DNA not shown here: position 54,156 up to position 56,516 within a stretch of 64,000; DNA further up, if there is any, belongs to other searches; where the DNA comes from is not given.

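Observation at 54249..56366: ImcH-like membrane-anchored multihaem cytochrome divergent from an Fe-S Rrf2 regulator, with operator-like inverted repeats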

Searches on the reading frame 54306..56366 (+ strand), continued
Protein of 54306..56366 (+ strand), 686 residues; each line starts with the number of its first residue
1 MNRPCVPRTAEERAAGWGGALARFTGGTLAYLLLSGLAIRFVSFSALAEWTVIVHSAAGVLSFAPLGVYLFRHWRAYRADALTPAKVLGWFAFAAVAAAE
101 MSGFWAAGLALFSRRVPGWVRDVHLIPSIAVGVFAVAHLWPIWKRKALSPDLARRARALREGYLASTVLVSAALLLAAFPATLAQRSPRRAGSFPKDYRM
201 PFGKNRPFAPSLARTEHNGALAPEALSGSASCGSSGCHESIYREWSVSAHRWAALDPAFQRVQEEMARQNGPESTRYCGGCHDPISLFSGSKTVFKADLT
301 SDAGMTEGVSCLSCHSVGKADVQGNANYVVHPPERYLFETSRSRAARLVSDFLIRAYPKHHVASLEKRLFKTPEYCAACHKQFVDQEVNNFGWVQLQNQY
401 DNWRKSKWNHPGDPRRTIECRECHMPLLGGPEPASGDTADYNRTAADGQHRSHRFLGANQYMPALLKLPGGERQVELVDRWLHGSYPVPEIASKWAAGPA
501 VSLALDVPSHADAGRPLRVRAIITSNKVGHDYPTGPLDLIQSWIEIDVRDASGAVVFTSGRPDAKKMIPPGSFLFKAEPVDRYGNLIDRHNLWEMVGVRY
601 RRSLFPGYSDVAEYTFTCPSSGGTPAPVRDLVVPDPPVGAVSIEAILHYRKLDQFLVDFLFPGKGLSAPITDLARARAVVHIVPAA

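Call 24: predict_structure(alignment_id=A1)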
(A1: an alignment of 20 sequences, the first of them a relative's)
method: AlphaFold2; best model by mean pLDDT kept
length: 686 residues; sequences in the alignment: 20
mean_pLDDT: 55.3   pTM: 0.44
mean pLDDT of the five models: 55.3, 54.7, 54.5, 53.5, 53.5
residues with pLDDT >= 90: 12; 70-90: 223; 50-70: 122; < 50: 329
segments of 3 or more residues with pLDDT < 50: 1-6, 186-332, 364-404, 413-459, 528-539, 577-634, 652-662
pLDDT, mean of each block of 10 residues (from residue 1): 46 63 84 84 78 89 83 77 80 89 90 79 87 82 73 74 82 80 54 35 30 39 43 40 32 32 38 29 26 26 27 35 34 61 77 74 41 26 27 38 50 44 30 34 39 41 58 68 66 61 77 71 56 42 78 77 58 47 33 28 29 28 30 58 81 45 53 82 78
secondary structure, 60 per line:
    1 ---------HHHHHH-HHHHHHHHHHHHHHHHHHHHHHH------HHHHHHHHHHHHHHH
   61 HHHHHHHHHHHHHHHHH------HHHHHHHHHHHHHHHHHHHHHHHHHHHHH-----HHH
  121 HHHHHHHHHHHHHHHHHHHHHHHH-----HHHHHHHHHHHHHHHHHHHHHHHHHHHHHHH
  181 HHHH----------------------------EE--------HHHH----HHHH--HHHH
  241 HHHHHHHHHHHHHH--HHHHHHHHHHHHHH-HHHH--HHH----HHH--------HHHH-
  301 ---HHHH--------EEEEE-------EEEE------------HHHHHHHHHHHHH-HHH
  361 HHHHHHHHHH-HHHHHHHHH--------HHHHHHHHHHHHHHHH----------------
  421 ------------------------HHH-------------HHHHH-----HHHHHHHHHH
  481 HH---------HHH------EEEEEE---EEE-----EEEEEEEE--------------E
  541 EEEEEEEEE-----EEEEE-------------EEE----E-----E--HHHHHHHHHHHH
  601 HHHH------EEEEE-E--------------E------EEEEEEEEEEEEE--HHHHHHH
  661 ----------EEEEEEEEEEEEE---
elements in order (helices of 4 or more, strands of 3 or more residues): H10-15 H17-39 H46-77 H84-112 H118-144 H150-184 H223-226 H231-234 H237-254 H257-270 H272-275 H296-299 H304-307 E316-320 E328-331 H344-356 H358-370 H372-380 H389-404 H461-465 H471-482 E501-506 E510-512 E518-525 E540-549 E555-559 E573-575 H589-604 E611-615 E639-651 H654-660 E671-683

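Call 25: search_solved_structures(query=A1, max_evalue=1, show_alignments=1)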
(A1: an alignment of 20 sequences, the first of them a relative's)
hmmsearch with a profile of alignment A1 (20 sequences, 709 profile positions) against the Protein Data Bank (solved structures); distinct sequences matched with E-value up to 1: 1.
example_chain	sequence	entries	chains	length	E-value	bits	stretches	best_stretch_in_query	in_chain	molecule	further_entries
5ze8_A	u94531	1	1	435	0.0012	20.2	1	237-324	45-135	cytochrome c552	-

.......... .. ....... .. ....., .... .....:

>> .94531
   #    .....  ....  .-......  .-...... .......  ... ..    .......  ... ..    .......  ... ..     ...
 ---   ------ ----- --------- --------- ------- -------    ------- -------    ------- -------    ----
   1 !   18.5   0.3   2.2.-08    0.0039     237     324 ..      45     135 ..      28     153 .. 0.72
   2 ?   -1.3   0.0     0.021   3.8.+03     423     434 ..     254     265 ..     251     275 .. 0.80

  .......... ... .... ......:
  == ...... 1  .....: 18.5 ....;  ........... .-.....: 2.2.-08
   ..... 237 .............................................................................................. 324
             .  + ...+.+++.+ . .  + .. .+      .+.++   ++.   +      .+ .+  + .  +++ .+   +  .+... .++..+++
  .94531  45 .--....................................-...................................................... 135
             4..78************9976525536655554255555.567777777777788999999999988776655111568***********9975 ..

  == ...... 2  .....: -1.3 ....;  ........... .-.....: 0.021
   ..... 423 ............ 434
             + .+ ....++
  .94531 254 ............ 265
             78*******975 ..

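Call 28: fold_search(model_id=the predicted structure, library=pdb)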
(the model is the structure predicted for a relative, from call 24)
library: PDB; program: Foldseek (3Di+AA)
matches with E <= 10: 1530; with E <= 0.001: 1
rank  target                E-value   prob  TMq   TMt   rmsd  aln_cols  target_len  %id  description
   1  5ze8                  1.0e-04  1.00  0.13  0.22  10.2       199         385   15  Crystal structure of a penta-heme cytochrome c552 from Thermochromatium tepidum (released 2018-04-25)
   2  7pks_g                6.2e-03  0.60  0.11  0.09  23.1       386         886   11  Structural basis of Integrator-mediated transcription regulation (released 2021-12-08)
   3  8fah_H                8.0e-03  0.98  0.10  0.27  10.3       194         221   11  Crystal structure of SARS-CoV-2 receptor binding domain in complex with SARS-CoV-2 reactive human antibody CR3022 (released 2023-12-13)
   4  8oxy_A                1.3e-02  1.00  0.12  0.13  11.7       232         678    8  Transglutaminase 3 without calcium in complex with DH patient-derived Fab DH63-B02 (released 2023-10-18)
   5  8vuz_H                1.6e-02  1.00  0.13  0.34   8.4       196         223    9  L5A7 Fab bound to 28H6E11 anti-idiotype Fab (released 2024-05-22)
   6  8c7h_L                1.6e-02  0.99  0.12  0.38  11.8       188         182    8  Cryo-EM Map of the latTGF-beta LHG-10 Fab complex (released 2023-03-01)
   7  9ypr_G                1.7e-02  1.00  0.13  0.39  11.8       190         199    8  Fab-14/SARS-CoV-2 D614G spike complex, Mode IV, subgroup I conformation (released 2026-03-18)
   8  5vl2_B                2.0e-02  0.92  0.10  0.41  10.2       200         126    6  The hapten triclocarban bound to the single domain camelid nanobody VHH T4 (released 2018-04-25)
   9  1l9m_A                2.2e-02  0.99  0.12  0.13  12.8       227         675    8  Three-dimensional structure of the human transglutaminase 3 enzyme: binding of calcium ions change structure for activ (released 2002-05-29)
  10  8yk4_A                2.4e-02  0.97  0.11  0.28   9.7       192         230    8  Structure of SARS-CoV-2 RBD and antibody NT-108 (released 2025-03-12)
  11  8gau_H                2.7e-02  0.97  0.11  0.49  10.7       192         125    6  Structure of human NDS.1 Fab and 1G01 Fab in complex with influenza virus neuraminidase from A/Indiana/10/2011 (H3N2v) (released 2024-02-28)
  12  7ymj_D                2.7e-02  0.92  0.10  0.45  12.1       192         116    9  Cryo-EM structure of alpha1AAR-Nb6 complex bound to tamsulosin (released 2023-07-05)
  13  6vi4_C                2.9e-02  0.97  0.11  0.49   9.2       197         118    8  Nanobody-Enabled Monitoring of Kappa Opioid Receptor States (released 2020-03-18)
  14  9yok_D                3.0e-02  0.99  0.13  0.35  11.9       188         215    7  Fab-14/SARS-CoV-2 D614G spike complex, Mode I conformation (released 2026-03-18)
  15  6ru5_C                3.0e-02  0.93  0.11  0.44  12.4       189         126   10  human complement C3 in complex with the hC3Nb1 nanobody (released 2019-08-21)
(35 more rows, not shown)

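Call 42: search_protein_families(library=pfam, proteins=[L054:15447-16976:+, L001:2190-3800:-, L038:13990-14718:+, L001:787-2193:-, L005:17098-18030:-, L034:12672-13808:-, L054:6324-7556:-, L019:7045-7875:-, L068:14000-14959:+, L070:13760-14278:+], max_evalue=0.001)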
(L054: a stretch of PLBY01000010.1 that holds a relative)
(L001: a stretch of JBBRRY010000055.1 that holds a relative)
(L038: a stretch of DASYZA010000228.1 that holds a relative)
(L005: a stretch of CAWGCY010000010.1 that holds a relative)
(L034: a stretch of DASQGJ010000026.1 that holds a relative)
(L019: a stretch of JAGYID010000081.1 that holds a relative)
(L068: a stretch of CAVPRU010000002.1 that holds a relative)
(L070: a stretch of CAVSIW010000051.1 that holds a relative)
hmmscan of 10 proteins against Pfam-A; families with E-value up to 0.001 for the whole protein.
L054:15447-16976:+ (509 aa): 1 family
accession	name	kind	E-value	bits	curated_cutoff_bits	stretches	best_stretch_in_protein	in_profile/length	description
PF05940.17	NnrS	-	2.1e-06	27.8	28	1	119-501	21-368/371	NnrS protein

L001:2190-3800:- (536 aa): 6 families
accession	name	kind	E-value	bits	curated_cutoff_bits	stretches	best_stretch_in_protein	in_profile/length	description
PF02518.31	HATPase_c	-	3.8e-25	88.9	26.4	1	409-513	3-109/111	Histidine kinase-, DNA gyrase B-, and HSP90-like ATPase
PF00512.31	HisKA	-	5.6e-10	39.6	26.9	1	304-363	5-64/66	His Kinase A (phospho-acceptor) domain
PF08448.16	PAS_4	-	1.3e-07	32.2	23.1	1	182-286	1-109/110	PAS fold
PF13188.13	PAS_8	-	6.4e-06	26.3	21.8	1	177-218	2-43/65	PAS domain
PF13567.11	DUF4131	-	0.00016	21.8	31.6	0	95-186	7-77/165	Domain of unknown function (DUF4131)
PF10090.15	HPTransfase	-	0.00058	20.1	22.9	0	413-455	33-75/123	Histidine phosphotransferase C-terminal domain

L038:13990-14718:+ (242 aa): 2 families
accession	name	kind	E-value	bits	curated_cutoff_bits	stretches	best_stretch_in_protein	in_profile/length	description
PF04405.19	ScdA_N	-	6.5e-21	74.2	32.5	1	8-59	3-54/56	Domain of Unknown function (DUF542)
PF01814.28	Hemerythrin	-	1.9e-20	74.1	25.3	1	88-235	8-127/127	Hemerythrin HHE cation binding domain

L001:787-2193:- (468 aa): 8 families
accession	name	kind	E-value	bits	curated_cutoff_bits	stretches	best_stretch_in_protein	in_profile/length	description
PF00158.32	Sigma54_activat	-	1.2e-64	217.5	20.2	1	144-310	1-167/168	Sigma-54 interaction domain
PF00072.30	Response_reg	-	1.1e-26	93.6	30.2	1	7-115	2-110/111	Response regulator receiver domain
PF25601.1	AAA_lid_14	-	1.6e-22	79.6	27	1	316-392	1-77/87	AAA+ ATPase lid domain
PF14532.12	Sigma54_activ_2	-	2.3e-20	73.7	25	1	145-315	1-138/138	Sigma-54 interaction domain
PF02954.25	HTH_8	-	3.3e-12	46.4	22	1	404-443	3-42/42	Bacterial regulatory protein, Fis family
PF07728.20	AAA_5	-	3.2e-09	37.3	22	1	168-284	2-121/139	AAA domain (dynein-related subfamily)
PF01078.27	Mg_chelatase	-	6.8e-07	29.3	20.3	0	223-280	93-150/207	Magnesium chelatase, subunit ChlI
PF18024.7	HTH_50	-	3.5e-05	23.8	27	1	398-445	3-49/50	Helix-turn-helix domain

L005:17098-18030:- (310 aa): 3 families
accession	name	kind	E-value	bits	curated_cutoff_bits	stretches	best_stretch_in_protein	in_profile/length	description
PF00005.33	ABC_tran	-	3e-29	102.8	25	1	16-162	2-136/137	ABC transporter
PF13304.12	AAA_21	-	2.3e-12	48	27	1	135-193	238-298/304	AAA domain, putative AbiEii toxin, Type IV TA system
PF13175.12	AAA_15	-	0.00072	19.7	32.1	0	30-53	28-51/374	AAA ATPase domain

L034:12672-13808:- (378 aa): 3 families
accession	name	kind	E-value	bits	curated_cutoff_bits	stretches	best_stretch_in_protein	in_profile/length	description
PF04055.27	Radical_SAM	-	1.6e-23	84.1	29.5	1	17-171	2-162/166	Radical SAM superfamily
PF13186.11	SPASM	-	0.00022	21.9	21.5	0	274-328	6-66/67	Iron-sulfur cluster-binding domain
PF13353.11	Fer4_12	-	0.00086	20.1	22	0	19-86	12-81/137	4Fe-4S single cluster domain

L054:6324-7556:- (410 aa): 4 families
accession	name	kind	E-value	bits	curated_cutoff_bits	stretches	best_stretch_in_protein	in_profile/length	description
PF13596.12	PAS_10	-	1.6e-27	96.7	22.1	1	290-394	1-105/106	PAS domain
PF04282.18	DUF438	-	2e-22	79.3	25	1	15-79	1-65/67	Family of unknown function (DUF438)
PF01814.28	Hemerythrin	-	1.3e-13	51.9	25.3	1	92-228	1-126/127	Hemerythrin HHE cation binding domain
PF08448.16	PAS_4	-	0.00038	21.1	23.1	0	301-395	8-106/110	PAS fold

L019:7045-7875:- (276 aa): 0 families

L068:14000-14959:+ (319 aa): 1 family
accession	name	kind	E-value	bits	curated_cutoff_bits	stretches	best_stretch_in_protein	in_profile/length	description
PF04055.27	Radical_SAM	-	1.2e-05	26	29.5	0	53-209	6-158/166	Radical SAM superfamily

L070:13760-14278:+ (172 aa): 0 families

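Call 68: search_protein_families(library=ncbifam, alignment_id=A1, max_evalue=1)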
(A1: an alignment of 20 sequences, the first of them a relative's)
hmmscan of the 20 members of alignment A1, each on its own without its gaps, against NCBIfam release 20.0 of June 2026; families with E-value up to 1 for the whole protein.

A. member 1, P0001 (686 aa): 5 families
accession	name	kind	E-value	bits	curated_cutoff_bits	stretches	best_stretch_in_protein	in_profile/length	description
NF040886.1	cyt_C_like_Sec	equivalog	0.0094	14.6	250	0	231-256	47-70/423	multiheme c-type cytochrome (seleno)protein ExtKL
NF041198.1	UshA_like_PCGU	equivalog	0.01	14.5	275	1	223-327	402-491/519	UshA-like (seleno)protein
NF052237.1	biotin_BsaP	equivalog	0.022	14.8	39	0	360-393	13-45/53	biotin synthase auxiliary protein BsaP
TIGR03508.1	decahem_SO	subfamily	0.064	12.7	192.2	0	276-386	3-107/258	DmsE family decaheme c-type cytochrome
TIGR03507.1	decahem_SO1788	subfamily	0.12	10.8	209.3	1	274-320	268-307/672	OmcA/MtrC family decaheme c-type cytochrome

B. families by the number of members that match (of 20 scanned): 19 families
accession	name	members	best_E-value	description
NF040886.1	cyt_C_like_Sec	20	6.3e-07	multiheme c-type cytochrome (seleno)protein ExtKL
TIGR03507.1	decahem_SO1788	19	0.00045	OmcA/MtrC family decaheme c-type cytochrome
TIGR04257.1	nanowire_3heme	16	0.0019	c(7)-type cytochrome triheme domain-containing protein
NF052237.1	biotin_BsaP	16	0.017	biotin synthase auxiliary protein BsaP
NF041198.1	UshA_like_PCGU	15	0.00038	UshA-like (seleno)protein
TIGR03146.1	cyt_nit_nrfB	13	0.00028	cytochrome c nitrite reductase pentaheme subunit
TIGR03508.1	decahem_SO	12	0.00029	DmsE family decaheme c-type cytochrome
NF041028.1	decahem_GSU2203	6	0.0012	GSU2203 family decaheme c-type cytochrome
NF008659.0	PRK11659.1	5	0.00099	cytochrome c nitrite reductase pentaheme subunit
NF045713.1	CxxCH_16_HmcA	5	0.072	sulfate respiration complex hexadecaheme cytochrome HmcA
NF040706.1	photo_cyt_PufC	4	0.086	photosynthetic reaction center cytochrome PufC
NF041781.1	mnquin_red_QrcA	4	0.088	menaquinone reductase multiheme cytochrome c subunit QrcA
TIGR01905.1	paired_CXXCH_1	2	0.088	doubled CXXCH domain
TIGR03153.1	cytochr_NrfH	2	0.18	cytochrome c nitrite reductase small subunit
NF041895.1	choice_anch_V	1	0.00049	choice-of-anchor V domain-containing protein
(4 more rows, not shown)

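Call 84: search_protein_families(library=pfam, proteins=[L001:6569-7210:-, L002:7046-7837:-, L003:6758-8017:-, L005:4790-7504:-, L008:6659-7699:-, L009:1481-2590:-, L010:6019-7971:+, L011:6726-7922:-, L012:6341-6808:-, L006:1718-3241:+], max_evalue=0.001)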
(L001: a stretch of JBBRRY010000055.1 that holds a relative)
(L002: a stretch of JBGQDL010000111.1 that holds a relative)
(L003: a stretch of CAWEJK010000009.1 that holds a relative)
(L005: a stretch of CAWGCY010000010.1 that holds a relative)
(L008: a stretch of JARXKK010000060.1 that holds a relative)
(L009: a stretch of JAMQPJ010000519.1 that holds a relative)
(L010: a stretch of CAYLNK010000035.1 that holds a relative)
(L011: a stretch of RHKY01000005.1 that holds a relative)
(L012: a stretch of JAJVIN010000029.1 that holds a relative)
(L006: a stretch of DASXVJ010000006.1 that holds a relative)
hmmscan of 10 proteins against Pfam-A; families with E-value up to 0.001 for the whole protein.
L001:6569-7210:- (213 aa): 0 families

L002:7046-7837:- (263 aa): 1 family
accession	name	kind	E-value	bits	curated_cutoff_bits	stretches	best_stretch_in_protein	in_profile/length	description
PF00571.33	CBS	-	4.6e-27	94.6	24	2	177-233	1-55/57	CBS domain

L003:6758-8017:- (419 aa): 0 families

L005:4790-7504:- (904 aa): 0 families

L008:6659-7699:- (346 aa): 1 family
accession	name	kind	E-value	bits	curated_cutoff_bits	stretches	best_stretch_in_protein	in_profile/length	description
PF00571.33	CBS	-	4.1e-26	91.5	24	2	260-316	1-55/57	CBS domain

L009:1481-2590:- (369 aa): 0 families

L010:6019-7971:+ (650 aa): 0 families

L011:6726-7922:- (398 aa): 2 families
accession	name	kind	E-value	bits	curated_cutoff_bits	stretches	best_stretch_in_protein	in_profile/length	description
PF01370.27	Epimerase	-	1.3e-46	159.4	20.9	1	58-306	1-240/240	NAD dependent epimerase/dehydratase family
PF16363.11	GDP_Man_Dehyd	-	9.6e-28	98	27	1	59-385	1-332/332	GDP-mannose 4,6 dehydratase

L012:6341-6808:- (155 aa): 0 families

L006:1718-3241:+ (507 aa): 1 family
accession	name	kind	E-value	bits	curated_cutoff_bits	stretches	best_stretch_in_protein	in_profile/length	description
PF05573.18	NosL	-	7.5e-06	26.7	24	1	385-496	5-126/131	NosL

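Call 86: find_encoding_contigs(protein=P0003, flank=1500, max_places=2)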
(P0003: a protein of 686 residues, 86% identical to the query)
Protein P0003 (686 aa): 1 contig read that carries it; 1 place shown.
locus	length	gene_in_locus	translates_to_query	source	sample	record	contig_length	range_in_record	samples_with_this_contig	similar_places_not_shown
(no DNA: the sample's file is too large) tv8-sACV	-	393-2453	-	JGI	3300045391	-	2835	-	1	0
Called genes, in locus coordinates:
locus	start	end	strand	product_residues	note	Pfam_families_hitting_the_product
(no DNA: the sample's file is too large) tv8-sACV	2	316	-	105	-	?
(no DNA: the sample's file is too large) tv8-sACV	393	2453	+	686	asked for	PF22113:Mtrc-MtrF_II-IV_dom (faint), PF13435:Cytochrome_C554 (faint), PF14522:Cytochrome_C7 (faint)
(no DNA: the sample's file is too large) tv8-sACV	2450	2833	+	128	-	?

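Call 87: find_encoding_contigs(protein=P0004, flank=3000, max_places=2)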
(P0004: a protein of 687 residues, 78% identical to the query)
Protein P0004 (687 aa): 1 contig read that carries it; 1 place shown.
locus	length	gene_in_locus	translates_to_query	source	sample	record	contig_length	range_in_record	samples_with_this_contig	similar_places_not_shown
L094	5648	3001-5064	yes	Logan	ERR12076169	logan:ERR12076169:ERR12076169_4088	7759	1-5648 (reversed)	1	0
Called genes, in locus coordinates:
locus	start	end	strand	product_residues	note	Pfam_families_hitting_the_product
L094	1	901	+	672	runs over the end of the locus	PF14522:Cytochrome_C7 (faint), PF14537:Cytochrom_c3_2 (faint), PF13442:Cytochrome_CBB3 (faint), PF00034:Cytochrom_C (weak), PF02433:FixO (faint), PF00034:Cytochrom_C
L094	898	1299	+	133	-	PF13442:Cytochrome_CBB3, PF00034:Cytochrom_C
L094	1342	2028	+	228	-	PF00027:cNMP_binding, PF13545:HTH_Crp_2, PF00325:Crp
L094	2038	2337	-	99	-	-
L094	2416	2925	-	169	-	PF02082:Rrf2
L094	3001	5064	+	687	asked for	PF13435:Cytochrome_C554 (faint), PF22113:Mtrc-MtrF_II-IV_dom (faint), PF14522:Cytochrome_C7 (faint)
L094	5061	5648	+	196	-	?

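Call 88: find_encoding_contigs(protein=P0007, flank=1500, max_places=2)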
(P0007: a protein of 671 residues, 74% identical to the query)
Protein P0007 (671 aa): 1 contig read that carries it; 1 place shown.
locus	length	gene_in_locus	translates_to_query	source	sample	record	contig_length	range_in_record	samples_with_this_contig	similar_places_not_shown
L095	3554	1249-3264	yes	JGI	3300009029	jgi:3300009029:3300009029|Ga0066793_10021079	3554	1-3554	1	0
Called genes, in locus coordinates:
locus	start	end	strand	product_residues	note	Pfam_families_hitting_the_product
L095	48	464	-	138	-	PF01850:PIN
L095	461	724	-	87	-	PF02604:PhdYeFM_antitox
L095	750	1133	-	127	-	PF02082:Rrf2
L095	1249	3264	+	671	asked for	PF22113:Mtrc-MtrF_II-IV_dom (faint), PF13435:Cytochrome_C554 (faint)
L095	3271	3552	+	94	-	?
